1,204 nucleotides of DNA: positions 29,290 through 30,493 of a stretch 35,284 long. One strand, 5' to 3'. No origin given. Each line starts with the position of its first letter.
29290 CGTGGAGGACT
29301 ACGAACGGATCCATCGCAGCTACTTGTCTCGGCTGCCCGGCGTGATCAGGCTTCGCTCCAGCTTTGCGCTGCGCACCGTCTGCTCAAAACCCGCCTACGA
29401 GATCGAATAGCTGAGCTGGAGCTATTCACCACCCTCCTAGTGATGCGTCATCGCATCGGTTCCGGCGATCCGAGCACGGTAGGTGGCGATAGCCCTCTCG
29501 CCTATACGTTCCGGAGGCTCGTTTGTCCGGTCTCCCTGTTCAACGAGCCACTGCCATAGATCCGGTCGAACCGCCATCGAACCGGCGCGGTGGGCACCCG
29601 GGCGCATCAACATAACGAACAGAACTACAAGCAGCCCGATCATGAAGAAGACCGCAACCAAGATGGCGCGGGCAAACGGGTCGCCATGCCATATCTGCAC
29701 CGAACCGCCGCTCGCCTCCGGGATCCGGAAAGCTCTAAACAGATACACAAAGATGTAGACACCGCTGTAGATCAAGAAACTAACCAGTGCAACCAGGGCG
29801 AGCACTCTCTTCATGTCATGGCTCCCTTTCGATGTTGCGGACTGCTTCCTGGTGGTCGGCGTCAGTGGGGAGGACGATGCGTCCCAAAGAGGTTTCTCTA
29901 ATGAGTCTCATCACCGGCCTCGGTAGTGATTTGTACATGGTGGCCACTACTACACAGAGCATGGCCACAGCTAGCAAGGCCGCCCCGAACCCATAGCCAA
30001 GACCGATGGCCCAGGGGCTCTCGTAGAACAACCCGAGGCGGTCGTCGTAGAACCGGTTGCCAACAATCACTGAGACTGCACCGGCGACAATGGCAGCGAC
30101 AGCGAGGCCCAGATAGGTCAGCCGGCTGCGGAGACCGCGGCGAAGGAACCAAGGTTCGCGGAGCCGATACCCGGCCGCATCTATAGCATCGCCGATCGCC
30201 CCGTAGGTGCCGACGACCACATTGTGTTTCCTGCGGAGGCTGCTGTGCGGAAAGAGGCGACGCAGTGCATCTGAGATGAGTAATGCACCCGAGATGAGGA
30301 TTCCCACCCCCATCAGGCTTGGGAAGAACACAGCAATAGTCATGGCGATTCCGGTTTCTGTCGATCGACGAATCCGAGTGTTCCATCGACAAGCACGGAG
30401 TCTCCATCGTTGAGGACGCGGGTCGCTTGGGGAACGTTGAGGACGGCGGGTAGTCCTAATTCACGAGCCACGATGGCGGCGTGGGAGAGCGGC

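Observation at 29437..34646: Tightly coupled four-gene operon: membrane-anchored extracytoplasmic PhoD phosphatase, RPH-like PEP-family dikinase, and two small membrane proteins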

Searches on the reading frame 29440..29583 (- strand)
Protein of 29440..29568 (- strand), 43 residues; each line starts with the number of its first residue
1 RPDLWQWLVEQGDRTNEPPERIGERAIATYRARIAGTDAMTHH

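Call 18: search_protein_families(library=pfam, proteins=[window:29440-29568:-], max_evalue=10)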
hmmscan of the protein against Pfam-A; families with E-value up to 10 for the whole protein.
seq(43 aa): 0 families

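Call 57: search_solved_structures(query=A3, max_evalue=10, show_alignments=2)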
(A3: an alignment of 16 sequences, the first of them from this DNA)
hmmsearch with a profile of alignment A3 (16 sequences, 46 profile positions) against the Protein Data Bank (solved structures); distinct sequences matched with E-value up to 10: 10.
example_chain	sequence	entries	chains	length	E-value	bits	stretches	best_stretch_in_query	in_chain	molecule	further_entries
8qhp_A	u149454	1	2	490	0.87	12.1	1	16-32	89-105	Cysteine--tRNA ligase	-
2j4h_A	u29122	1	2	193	0.94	12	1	3-19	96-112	DEOXYCYTIDINE TRIPHOSPHATE DEAMINASE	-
1xs4_A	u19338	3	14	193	0.94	12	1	3-19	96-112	Deoxycytidine triphosphate deaminase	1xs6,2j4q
1xs1_A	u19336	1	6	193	0.95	12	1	3-19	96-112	Deoxycytidine triphosphate deaminase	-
2v9x_A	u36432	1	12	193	0.95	12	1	3-19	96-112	DEOXYCYTIDINE TRIPHOSPHATE DEAMINASE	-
5vfp_c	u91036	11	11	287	1.3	11.5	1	13-34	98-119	26S proteasome non-ATPase regulatory subunit 14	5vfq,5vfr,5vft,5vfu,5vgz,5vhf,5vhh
22mm_c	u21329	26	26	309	1.4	11.4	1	13-34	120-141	26S proteasome non-ATPase regulatory subunit 14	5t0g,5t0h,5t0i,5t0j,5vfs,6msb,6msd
12bm_c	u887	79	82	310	1.4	11.4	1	13-34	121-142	26S proteasome non-ATPase regulatory subunit 14 | Proteasome (Prosome, macropain) 26S subunit, non-ATPase, 14 | RPN11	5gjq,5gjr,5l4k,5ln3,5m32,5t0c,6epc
8usb_c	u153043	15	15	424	2.1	10.8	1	13-34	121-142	26S proteasome non-ATPase regulatory subunit 14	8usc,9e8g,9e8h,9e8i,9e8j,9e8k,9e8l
8fit_A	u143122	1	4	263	3.2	10.3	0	14-32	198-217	cs074A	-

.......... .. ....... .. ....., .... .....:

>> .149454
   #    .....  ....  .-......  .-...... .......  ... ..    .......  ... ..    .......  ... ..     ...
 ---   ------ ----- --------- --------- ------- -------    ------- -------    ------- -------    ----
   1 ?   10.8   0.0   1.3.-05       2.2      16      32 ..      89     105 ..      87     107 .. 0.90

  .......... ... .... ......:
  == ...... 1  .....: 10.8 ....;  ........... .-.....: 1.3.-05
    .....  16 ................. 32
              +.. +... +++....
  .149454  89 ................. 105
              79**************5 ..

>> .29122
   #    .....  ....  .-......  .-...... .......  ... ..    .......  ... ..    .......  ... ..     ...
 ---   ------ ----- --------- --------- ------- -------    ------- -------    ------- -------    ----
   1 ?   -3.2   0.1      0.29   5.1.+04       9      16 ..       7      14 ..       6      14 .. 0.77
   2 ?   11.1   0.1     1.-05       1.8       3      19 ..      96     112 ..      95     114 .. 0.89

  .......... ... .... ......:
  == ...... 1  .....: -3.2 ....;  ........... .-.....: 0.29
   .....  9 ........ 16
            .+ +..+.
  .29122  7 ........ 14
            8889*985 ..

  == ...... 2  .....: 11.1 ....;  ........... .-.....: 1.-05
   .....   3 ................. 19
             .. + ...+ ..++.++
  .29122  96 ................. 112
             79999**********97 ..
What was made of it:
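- On Ribbon-helix-helix (CopG/Arc/MetJ) fold for the g4 tail: The profile search against PDB sequences has a best E of 0.87, with no RHH protein among the hits (call 57).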

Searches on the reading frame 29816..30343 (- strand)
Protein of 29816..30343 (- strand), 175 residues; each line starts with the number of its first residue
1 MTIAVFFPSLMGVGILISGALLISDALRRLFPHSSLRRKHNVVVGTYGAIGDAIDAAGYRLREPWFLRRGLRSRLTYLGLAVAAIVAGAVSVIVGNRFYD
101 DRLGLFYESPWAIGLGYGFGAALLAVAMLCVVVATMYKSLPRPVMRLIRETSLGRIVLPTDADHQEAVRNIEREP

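Call 3: search_protein_families(library=pfam, proteins=[window:29816-30343:-], max_evalue=0.01)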
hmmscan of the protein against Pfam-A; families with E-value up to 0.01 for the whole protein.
window:29816-30343:- (175 aa): 1 family
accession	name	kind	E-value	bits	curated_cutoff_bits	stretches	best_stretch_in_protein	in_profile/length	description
PF03631.20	Virul_fac_BrkB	-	0.0085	16.2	33.7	0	62-147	105-189/259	Virulence factor BrkB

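Call 4: search_protein_families(library=ncbifam, proteins=[window:29816-30343:-], max_evalue=0.01)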
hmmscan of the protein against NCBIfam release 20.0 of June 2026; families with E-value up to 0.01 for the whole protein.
window:29816-30343:- (175 aa): 0 families

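Call 9: search_protein_families(library=padloc, proteins=[window:29816-30343:-], max_evalue=0.01)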
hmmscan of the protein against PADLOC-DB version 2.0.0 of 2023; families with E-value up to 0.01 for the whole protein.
window:29816-30343:- (175 aa): 0 families

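Call 18: search_protein_families(library=pfam, proteins=[window:29816-30343:-], max_evalue=10)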
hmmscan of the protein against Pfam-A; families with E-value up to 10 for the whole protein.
window:29816-30343:- (175 aa): 3 families
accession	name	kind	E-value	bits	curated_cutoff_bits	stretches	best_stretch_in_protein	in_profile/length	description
PF03631.20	Virul_fac_BrkB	-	0.0085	16.2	33.7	1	62-147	105-189/259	Virulence factor BrkB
PF10039.14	DUF2275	-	0.15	12.6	24.6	1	120-169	38-86/210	Predicted integral membrane protein (DUF2275)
PF19744.4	DUF6232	-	0.88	10.5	27.4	1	72-166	30-105/117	Family of unknown function (DUF6232)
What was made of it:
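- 29816..30343 (-): g3: 175-aa, 3-TM membrane protein. It is predicted N-out/C-in, with a basic ~50-aa cytoplasmic loop (res 24-76) and a conserved C-terminal tail. It is a fixed partner of the dikinase. No Pfam or NCBIfam family (calls 3, 4, 18).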
